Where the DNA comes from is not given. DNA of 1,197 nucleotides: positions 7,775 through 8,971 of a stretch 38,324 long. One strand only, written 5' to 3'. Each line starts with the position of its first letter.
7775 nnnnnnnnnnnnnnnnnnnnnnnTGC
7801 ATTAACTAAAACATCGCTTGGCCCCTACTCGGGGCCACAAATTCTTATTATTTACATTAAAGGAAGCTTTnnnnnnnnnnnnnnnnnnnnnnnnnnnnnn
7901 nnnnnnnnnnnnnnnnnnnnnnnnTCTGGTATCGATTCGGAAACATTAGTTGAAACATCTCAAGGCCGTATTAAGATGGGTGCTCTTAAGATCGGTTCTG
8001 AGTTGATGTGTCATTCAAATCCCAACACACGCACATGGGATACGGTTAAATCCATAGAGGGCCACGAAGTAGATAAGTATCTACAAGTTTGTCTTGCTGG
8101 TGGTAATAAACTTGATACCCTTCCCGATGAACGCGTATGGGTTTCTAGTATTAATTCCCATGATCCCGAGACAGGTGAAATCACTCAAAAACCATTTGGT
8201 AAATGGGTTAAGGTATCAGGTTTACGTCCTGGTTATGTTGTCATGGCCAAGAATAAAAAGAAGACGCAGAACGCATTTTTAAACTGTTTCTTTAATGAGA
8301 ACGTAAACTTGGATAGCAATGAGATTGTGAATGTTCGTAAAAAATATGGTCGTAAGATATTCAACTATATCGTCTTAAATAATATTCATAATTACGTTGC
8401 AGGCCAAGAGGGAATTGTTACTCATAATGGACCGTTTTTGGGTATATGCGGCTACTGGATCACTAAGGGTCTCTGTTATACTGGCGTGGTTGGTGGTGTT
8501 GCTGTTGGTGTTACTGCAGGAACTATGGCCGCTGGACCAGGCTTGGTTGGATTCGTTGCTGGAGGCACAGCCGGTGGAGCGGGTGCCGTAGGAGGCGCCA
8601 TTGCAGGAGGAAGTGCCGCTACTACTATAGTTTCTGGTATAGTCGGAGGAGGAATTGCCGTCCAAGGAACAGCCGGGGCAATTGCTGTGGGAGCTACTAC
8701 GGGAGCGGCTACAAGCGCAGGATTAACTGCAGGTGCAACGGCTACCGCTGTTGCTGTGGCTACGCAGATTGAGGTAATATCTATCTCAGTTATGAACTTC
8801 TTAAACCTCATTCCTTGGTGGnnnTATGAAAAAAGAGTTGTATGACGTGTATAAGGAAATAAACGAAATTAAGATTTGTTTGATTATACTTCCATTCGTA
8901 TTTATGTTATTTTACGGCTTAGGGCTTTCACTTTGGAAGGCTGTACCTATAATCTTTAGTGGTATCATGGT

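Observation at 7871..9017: Secreted Hint-domain protein fused to a glycine-zipper hydrophobic module, coupled to a 2-TM mini-gene: toxin/immunity-like or novel lysis cassette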

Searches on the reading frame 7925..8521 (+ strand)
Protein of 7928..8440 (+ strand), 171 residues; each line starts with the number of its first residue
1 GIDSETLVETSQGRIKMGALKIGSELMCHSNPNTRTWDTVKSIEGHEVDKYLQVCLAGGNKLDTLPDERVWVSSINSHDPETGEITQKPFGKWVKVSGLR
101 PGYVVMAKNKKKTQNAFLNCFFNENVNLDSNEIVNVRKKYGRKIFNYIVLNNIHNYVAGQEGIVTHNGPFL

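Call 17: search_protein_representatives(protein=window:7928-8440:+)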
Query: 171 residues. Proteins with E-value up to 0.001 (for the whole library): 8; up to 1e-10: 4; up to 1e-30: 3. The best 8 are listed.
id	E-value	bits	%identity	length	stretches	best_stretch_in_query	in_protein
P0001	5.5e-112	387.9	100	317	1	1-171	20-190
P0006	7.1e-44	166.2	53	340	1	1-171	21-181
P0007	2.6e-32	128.5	43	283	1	7-171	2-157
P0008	4.6e-14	69.1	31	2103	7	25-113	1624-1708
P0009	7.5e-06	42.4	28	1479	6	71-120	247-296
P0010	6.0e-05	39.4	31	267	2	1-73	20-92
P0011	1.7e-04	38.0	41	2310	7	54-100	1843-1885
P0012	3.0e-04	37.2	27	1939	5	14-83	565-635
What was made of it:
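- Tried and rejected: The large PKD, fn3 and RTX proteins from call 17 (P0008, P0009, P0011, P0012) match only the beta-rich insert.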

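Call 19: search_protein_families(library=pfam, proteins=[P0006, P0007, P0008, P0009, P0010, P0011, P0012], max_evalue=0.01)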
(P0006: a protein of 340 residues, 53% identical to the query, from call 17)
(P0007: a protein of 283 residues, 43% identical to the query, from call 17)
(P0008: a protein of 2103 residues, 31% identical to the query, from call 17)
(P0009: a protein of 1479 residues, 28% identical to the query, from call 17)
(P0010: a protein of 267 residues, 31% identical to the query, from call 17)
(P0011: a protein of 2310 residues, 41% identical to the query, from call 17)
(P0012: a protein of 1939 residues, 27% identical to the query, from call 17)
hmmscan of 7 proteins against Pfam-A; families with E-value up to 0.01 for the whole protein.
P0006 (340 aa): 0 families

P0007 (283 aa): 1 family
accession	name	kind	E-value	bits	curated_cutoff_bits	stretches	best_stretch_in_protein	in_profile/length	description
PF14890.11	Intein_splicing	-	0.0034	17.6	35.8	0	31-153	34-155/155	Intein splicing domain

P0008 (2103 aa): 17 families
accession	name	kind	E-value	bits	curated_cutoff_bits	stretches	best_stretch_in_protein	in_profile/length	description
PF22352.2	K319L-like_PKD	-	5.8e-267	863.1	27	12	1753-1836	1-84/84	K319L-like, PKD domain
PF18911.6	PKD_4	-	3.8e-61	203.6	27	8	1940-2025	1-79/85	PKD domain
PF17963.7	Big_9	-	4.2e-40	137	23.6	8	1553-1642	1-89/89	Bacterial Ig domain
PF21027.3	Sde0182_C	-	1e-29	103.4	27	0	1960-1987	2-29/83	Cellulose-binding protein Sde0182, C-terminal domain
PF07495.19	Y_Y_Y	-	5.1e-28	97.2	26.6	0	1709-1740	31-64/65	Y_Y_Y domain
PF02010.21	REJ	-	1.6e-27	96.6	25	5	1905-2017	50-185/452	REJ domain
PF15418.12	DUF4625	-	4.4e-16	59.8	27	0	1711-1740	101-130/131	Domain of unknown function (DUF4625)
PF16389.11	DUF4998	-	8.4e-14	52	29.1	0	1575-1634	37-99/199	Domain of unknown function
PF00801.26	PKD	-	6.5e-13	48.9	23.5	0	1961-2026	18-77/80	PKD domain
PF18962.6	Por_Secre_tail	-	5.7e-10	39.8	27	1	2039-2103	1-62/75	Secretion system C-terminal sorting domain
PF05345.18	He_PIG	-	4.2e-08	34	24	0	1475-1547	20-96/96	Putative Ig domain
PF16706.11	Izumo-Ig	-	0.0001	22.7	26.7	0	1394-1441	27-78/88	Izumo-like Immunoglobulin domain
PF08329.16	ChitinaseA_N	-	0.00024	21.2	21.2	0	1413-1449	71-107/133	Chitinase A, N-terminal domain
PF19077.6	Big_13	-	0.0017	19.2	27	0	1700-1740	56-100/102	Bacterial Ig-like domain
PF13585.12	CHU_C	-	0.0025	18.3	27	0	2051-2100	19-67/86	CHU_C Type IX secretion signal domain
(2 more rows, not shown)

P0009 (1479 aa): 20 families
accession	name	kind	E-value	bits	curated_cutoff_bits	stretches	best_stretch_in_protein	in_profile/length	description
PF00041.27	fn3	-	7.6e-131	427.1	25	13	764-848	2-82/84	Fibronectin type III domain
PF16656.11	Pur_ac_phosph_N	-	1.3e-32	112.7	30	2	130-197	6-82/93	Purple acid Phosphatase, N-terminal domain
PF25788.1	Ig_Rha78A_N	-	1.8e-20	73.6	27.4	1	773-851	15-101/105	Rha78A-like, N-terminal immunoglobulin domain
PF25814.1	fn3_SORL1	-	2.1e-15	57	27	0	33-104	2-69/90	SORL1-like, fn3 domain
PF22433.2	MtxA_IG-like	-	1.8e-12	47.4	26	0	152-195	22-66/83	Magnetotaxis protein MtxA, Immunoglobulin-like domain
PF25300.1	Fn3_Dep-1_3rd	-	2.6e-11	43.7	26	0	38-118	2-83/85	Dep-1 third Fn3-like domain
PF16303.10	DUF4945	-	1.4e-10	41.7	28.4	0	32-102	15-87/115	Domain of unknown function (DUF4945)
PF21605.3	CRLF2-like_D2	-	2.6e-09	37.5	27.3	0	608-661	25-79/94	Cytokine receptor-like factor 2-like, D2 domain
PF00102.32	Y_phosphatase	-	4.1e-09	36.9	20.9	1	1410-1451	1-43/234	Protein-tyrosine phosphatase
PF16893.11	fn3_2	-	4.9e-09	36.7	27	0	494-570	7-83/89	Fibronectin type III domain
PF09294.16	Interfer-bind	-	2e-08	34.9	21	0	795-846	44-98/104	Interferon-alpha/beta receptor, fibronectin type III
PF24946.1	Fn3_Dep-1_4th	-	2.5e-08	34.3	27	0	815-838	67-90/100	Dep-1 fourth Fn3-like domain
PF21200.3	Glyco_hydro_39_C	-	2.3e-06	28.3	27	0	311-353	1-42/89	Alpha-L-iduronidase C-terminal domain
PF08481.16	GBS_Bsp-like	-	1.3e-05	25.5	31.6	0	135-165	35-65/92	GBS Bsp-like repeat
PF03413.25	PepSY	-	0.00012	22.7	24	0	234-262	20-46/60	Peptidase propeptide and YPEB domain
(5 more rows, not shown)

P0010 (267 aa): 2 families
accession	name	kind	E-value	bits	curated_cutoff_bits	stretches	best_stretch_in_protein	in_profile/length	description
PF07591.16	PT-HINT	-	7.7e-11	42.8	27.7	1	26-151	1-136/137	Pretoxin HINT domain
PF14890.11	Intein_splicing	-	1.2e-10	41.8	35.8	2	42-108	20-93/155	Intein splicing domain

P0011 (2310 aa): 20 families
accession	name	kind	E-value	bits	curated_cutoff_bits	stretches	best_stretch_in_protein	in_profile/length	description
PF22352.2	K319L-like_PKD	-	0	1102.1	27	15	335-418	1-84/84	K319L-like, PKD domain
PF18911.6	PKD_4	-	5.9e-108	353.6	27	14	1741-1831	1-85/85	PKD domain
PF17963.7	Big_9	-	1.5e-47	160.8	23.6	6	1937-2025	1-88/89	Bacterial Ig domain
PF07495.19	Y_Y_Y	-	5.1e-41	138.8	26.6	0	1879-1928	15-63/65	Y_Y_Y domain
PF25390.1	WD40_RLD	-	4.3e-33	115.6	150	2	657-903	104-334/363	RCC1-like domain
PF21027.3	Sde0182_C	-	6e-31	107.3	27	0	2152-2176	3-27/83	Cellulose-binding protein Sde0182, C-terminal domain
PF15418.12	DUF4625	-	4.5e-22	79.2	27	0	1092-1145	78-130/131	Domain of unknown function (DUF4625)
PF00801.26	PKD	-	4.5e-22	78.3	23.5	0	1857-1924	15-76/80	PKD domain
PF16389.11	DUF4998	-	5.7e-21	75.4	29.1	0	1180-1318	42-181/199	Domain of unknown function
PF00415.24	RCC1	-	1.7e-13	51.4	21.7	2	713-755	1-44/50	Regulator of chromosome condensation (RCC1) repeat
PF16407.11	PKD_2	-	6.5e-12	46.4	39.2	0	359-411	46-100/157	PKD-like family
PF16967.11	TcfC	-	1.3e-09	38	29.4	0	1600-1634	33-66/68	E-set like domain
PF19077.6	Big_13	-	1.9e-09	38.4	27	0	1795-1831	63-100/102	Bacterial Ig-like domain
PF18962.6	Por_Secre_tail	-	1.5e-05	25.7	27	1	2230-2299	1-66/75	Secretion system C-terminal sorting domain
PF13540.12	RCC1_2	-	5.7e-05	23.2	22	0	748-772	1-25/30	Regulator of chromosome condensation (RCC1) repeat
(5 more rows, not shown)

P0012 (1939 aa): 1 family
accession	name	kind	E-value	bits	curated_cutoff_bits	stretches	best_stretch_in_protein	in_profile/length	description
PF00353.25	HemolysinCabind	-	0.00061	20.1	23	1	1406-1429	9-32/36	RTX calcium-binding nonapeptide repeat (4 copies)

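Call 31: find_encoding_contigs(protein=P0006, flank=10000, max_places=3)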
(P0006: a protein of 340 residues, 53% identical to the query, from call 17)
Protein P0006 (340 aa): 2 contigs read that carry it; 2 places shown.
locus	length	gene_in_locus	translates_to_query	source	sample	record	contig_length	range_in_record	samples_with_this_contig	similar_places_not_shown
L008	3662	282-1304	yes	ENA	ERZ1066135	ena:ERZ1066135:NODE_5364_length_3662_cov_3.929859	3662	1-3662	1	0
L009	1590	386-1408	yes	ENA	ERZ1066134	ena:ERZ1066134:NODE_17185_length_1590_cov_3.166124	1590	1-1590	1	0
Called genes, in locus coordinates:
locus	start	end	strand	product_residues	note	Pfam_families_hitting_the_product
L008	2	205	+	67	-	?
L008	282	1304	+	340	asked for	-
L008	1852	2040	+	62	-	-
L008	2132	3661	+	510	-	?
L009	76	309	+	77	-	-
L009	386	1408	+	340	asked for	-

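Call 32: find_encoding_contigs(protein=P0010, flank=10000, max_places=3)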
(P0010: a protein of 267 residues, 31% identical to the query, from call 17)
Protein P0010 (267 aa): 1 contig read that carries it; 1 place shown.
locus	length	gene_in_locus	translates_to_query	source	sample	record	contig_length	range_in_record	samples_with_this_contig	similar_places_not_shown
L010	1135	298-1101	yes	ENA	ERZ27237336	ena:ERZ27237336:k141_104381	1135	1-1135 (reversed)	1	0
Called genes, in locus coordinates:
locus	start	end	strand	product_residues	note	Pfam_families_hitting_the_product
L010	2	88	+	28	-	?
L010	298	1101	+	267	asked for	PF07591:PT-HINT, PF14890:Intein_splicing (faint)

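Call 36: search_protein_families(library=pfam, proteins=[L008:1317-1565:+], max_evalue=0.1)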
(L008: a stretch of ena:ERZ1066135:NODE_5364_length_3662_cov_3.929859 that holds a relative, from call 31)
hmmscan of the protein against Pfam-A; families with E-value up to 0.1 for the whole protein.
L008:1317-1565:+ (83 aa): 0 families

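Call 50: find_homologous_proteins(query=A3, max_evalue=0.001)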
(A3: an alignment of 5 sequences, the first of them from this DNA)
Query A3 (5 sequences) (199 aa, profile of the alignment): 40 proteins with E <= 0.001 among 2552 candidates.
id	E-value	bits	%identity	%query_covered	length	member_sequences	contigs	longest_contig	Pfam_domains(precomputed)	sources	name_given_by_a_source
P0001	1.9e-85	304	100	100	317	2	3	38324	-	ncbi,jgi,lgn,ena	jgi:hypothetical protein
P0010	1.3e-60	223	26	99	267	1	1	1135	PF07591.16,PF14890.12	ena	-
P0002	7.8e-60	220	22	96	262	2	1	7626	PF07591.16,PF14890.12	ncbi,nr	ncbi:MAG: polymorphic toxin-type HINT domain-containing protein [Candidatus Dependentiae bacterium]|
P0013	1.1e-49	187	26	96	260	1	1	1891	PF07591.16,PF14890.12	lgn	-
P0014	2.4e-49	186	23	96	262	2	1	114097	PF07591.16,PF14890.12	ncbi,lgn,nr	ncbi:hypothetical protein KBD08_00345 [Candidatus Babeliales bacterium]|nr:hypothetical protein [Can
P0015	3.6e-48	182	22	97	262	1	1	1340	PF07591.16,PF14890.12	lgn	-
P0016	6.4e-48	181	27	100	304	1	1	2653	PF07591.16,PF14890.12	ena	-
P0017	8.9e-47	177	23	93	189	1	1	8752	PF07591.16,PF14890.12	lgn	-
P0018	1.2e-46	177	26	100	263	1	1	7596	PF07591.16,PF14890.12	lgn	-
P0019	5.8e-45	172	23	93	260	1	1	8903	PF07591.16,PF14890.12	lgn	-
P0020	1.2e-44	170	24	91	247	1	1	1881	PF07591.16,PF14890.12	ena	-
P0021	3.0e-44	169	24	99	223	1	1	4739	PF07591.16,PF14890.12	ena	-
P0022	6.9e-42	161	24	85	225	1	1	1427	PF07591.16,PF14890.12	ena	-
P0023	1.5e-41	160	24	96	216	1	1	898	PF07591.16,PF14890.12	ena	-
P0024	1.3e-38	151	23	93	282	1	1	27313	-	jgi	-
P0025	2.3e-38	150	22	84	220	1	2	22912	PF07591.16,PF14890.12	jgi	jgi:hypothetical protein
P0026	9.2e-38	148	22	100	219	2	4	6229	PF07591.16,PF14890.12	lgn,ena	-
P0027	2.0e-37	147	21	85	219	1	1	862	PF07591.16,PF14890.12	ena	-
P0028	4.1e-36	143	24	94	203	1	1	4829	PF07591.16,PF14890.12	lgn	-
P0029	3.9e-34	136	23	94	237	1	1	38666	PF07591.16,PF14890.12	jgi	jgi:hypothetical protein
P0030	9.8e-34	135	22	89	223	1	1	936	PF07591.16,PF14890.12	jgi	jgi:hypothetical protein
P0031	7.1e-33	132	20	85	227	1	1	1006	PF07591.16,PF14890.12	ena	-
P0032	1.2e-29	122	20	90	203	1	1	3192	PF07591.16,PF13403.12,PF14890.12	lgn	-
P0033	1.5e-28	118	20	94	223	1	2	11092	PF07591.16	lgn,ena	-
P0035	4.0e-26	110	27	95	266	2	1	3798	PF07591.16,PF14890.12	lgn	-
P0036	2.4e-25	108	27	97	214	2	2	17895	PF07591.16,PF14890.12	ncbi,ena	-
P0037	4.1e-23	100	28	99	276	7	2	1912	PF07591.16,PF14890.12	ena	-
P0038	3.4e-22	97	21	55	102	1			PF07591.16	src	-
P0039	3.6e-20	91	30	37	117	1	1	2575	PF07591.16,PF14890.12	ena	-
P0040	9.4e-18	83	25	98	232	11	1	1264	PF07591.16,PF14890.12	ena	-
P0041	3.1e-17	81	17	69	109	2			PF07591.16,PF14890.12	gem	-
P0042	1.2e-16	79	25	90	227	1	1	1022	PF07591.16,PF14890.12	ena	-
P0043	3.8e-16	78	23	99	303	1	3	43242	PF07591.16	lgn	-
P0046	3.1e-14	71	23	85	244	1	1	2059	PF07591.16,PF14890.12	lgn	-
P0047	3.3e-14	71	22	84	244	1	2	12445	PF07591.16,PF14890.12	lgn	-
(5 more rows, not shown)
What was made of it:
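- The profile search returns 40 proteins, and the full-length members are 190-304 aa. Nearly all have precomputed PF07591 PT-HINT (call 50).
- Tried and rejected: Restricting the query to the Hint plus junction profile solved this (call 50).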

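Call 53: find_encoding_contigs(protein=P0029, flank=10000, max_places=2)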
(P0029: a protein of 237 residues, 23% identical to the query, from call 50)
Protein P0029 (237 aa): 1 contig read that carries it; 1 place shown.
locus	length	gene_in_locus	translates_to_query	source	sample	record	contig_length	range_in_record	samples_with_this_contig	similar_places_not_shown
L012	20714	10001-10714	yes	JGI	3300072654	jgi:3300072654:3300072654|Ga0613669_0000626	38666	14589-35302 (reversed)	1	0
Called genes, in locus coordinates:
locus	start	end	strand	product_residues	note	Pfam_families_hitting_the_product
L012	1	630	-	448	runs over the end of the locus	-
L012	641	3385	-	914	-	PF02739:5_3_exonuc_N, PF01367:5_3_exonuc, PF01612:DNA_pol_A_exo1, PF00476:DNA_pol_A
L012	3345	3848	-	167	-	-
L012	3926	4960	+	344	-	PF00581:Rhodanese, PF26341:AAA_SelU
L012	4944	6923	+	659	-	PF17764:PriA_3primeBD, PF04851:ResIII, PF00270:DEAD, PF18319:Zn_ribbon_PriA (weak), PF00271:Helicase_C, PF18074:PriA_C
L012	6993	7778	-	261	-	PF01061:ABC2_membrane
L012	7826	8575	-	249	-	PF00005:ABC_tran, PF13304:AAA_21 (weak)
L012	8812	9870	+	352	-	PF07591:PT-HINT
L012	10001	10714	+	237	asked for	PF07591:PT-HINT, PF14890:Intein_splicing (faint)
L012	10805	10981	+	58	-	-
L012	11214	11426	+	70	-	PF00239:Resolvase (weak)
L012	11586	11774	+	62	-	-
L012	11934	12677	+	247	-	PF13340:DUF4096, PF01609:DDE_Tnp_1, PF13612:DDE_Tnp_1_3, PF13586:DDE_Tnp_1_2 (weak)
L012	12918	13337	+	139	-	-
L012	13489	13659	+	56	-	-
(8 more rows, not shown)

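Call 54: find_encoding_contigs(protein=P0014, flank=8000, max_places=2)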
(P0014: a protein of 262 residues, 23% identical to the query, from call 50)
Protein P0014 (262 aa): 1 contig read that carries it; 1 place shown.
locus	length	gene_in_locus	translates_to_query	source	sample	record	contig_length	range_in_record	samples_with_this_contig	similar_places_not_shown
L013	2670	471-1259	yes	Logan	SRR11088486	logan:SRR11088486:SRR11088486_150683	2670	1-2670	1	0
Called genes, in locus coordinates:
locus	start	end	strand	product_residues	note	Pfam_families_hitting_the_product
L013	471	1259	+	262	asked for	PF14890:Intein_splicing (faint), PF07591:PT-HINT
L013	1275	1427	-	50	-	-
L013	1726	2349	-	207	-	-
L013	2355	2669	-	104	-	?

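Call 57: find_encoding_contigs(protein=P0043, flank=6000, max_places=1)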
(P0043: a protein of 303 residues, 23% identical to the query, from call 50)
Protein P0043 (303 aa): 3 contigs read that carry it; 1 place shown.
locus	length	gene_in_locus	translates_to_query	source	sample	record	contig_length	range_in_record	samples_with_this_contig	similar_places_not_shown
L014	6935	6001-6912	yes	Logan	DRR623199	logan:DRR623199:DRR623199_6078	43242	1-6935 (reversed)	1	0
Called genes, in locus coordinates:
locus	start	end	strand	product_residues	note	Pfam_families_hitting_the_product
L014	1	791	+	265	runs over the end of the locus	PF01066:CDP-OH_P_transf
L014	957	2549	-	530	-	-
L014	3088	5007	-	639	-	PF00456:Transketolase_N, PF13292:DXP_synthase_N (faint), PF00676:E1_dh, PF02779:Transket_pyr, PF02780:Transketolase_C, PF22613:Transketolase_C_1 (weak), PF17147:PFOR_II (weak)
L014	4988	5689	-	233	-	-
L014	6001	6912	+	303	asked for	PF07591:PT-HINT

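Call 58: find_encoding_contigs(protein=P0025, flank=6000, max_places=1)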
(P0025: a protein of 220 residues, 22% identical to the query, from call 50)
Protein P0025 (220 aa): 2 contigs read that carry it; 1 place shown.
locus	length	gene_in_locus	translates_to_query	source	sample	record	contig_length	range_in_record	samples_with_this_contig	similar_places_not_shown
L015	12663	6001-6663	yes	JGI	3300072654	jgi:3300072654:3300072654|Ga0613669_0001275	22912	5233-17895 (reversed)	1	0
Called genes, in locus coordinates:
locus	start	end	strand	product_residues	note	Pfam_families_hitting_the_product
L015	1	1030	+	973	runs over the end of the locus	PF00612:IQ (faint)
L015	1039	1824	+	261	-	PF13606:Ank_3 (faint), PF12796:Ank_2, PF13637:Ank_4, PF13857:Ank_5, PF00023:Ank (weak)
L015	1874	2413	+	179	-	PF01965:DJ-1_PfpI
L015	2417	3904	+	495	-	-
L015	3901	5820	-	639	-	PF00133:tRNA-synt_1, PF09334:tRNA-synt_1g, PF00133:tRNA-synt_1, PF01406:tRNA-synt_1e (weak), PF19303:Anticodon_3, PF01588:tRNA_bind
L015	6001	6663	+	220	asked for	PF07591:PT-HINT, PF14890:Intein_splicing (faint)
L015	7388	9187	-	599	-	-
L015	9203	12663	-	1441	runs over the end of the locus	-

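Call 59: find_encoding_contigs(protein=P0024, flank=6000, max_places=1)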
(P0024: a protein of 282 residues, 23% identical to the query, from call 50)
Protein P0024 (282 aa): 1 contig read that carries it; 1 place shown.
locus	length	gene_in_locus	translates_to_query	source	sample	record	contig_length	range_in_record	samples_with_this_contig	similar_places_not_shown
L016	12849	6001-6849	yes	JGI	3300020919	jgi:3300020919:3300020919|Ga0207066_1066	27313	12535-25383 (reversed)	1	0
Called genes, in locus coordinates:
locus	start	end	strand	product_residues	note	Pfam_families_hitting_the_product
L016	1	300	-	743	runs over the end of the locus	?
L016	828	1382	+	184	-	PF13098:Thioredoxin_2 (faint), PF08534:Redoxin (faint), PF00085:Thioredoxin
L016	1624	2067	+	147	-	PF00085:Thioredoxin, PF13098:Thioredoxin_2 (weak)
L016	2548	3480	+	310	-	PF07591:PT-HINT, PF14890:Intein_splicing (faint)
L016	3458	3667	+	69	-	-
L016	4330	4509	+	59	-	-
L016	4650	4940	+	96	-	-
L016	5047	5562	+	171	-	-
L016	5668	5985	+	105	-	-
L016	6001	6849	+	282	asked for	-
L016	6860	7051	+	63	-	-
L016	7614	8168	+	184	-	-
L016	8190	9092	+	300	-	PF01435:Peptidase_M48 (weak)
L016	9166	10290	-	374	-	PF01435:Peptidase_M48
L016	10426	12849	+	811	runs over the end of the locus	PF00133:tRNA-synt_1, PF09334:tRNA-synt_1g, PF08264:Anticodon_1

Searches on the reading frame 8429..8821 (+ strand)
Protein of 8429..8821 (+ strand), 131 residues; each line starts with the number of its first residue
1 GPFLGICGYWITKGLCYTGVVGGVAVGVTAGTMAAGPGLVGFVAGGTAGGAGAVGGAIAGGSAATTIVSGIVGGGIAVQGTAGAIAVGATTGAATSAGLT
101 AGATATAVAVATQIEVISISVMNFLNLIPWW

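Call 39: search_protein_families(library=pfam, proteins=[window:8429-8821:+], max_evalue=10)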
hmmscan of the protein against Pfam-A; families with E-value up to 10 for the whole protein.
seq(131 aa): 0 families

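Call 65: search_solved_structures(query=window:8429-8821:+, max_evalue=10)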
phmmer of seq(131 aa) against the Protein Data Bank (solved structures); distinct sequences matched with E-value up to 10: 1.
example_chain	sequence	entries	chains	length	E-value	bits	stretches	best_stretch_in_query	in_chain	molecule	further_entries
7x98_A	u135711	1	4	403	0.81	12.9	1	15-91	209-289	5-aminolevulinate synthase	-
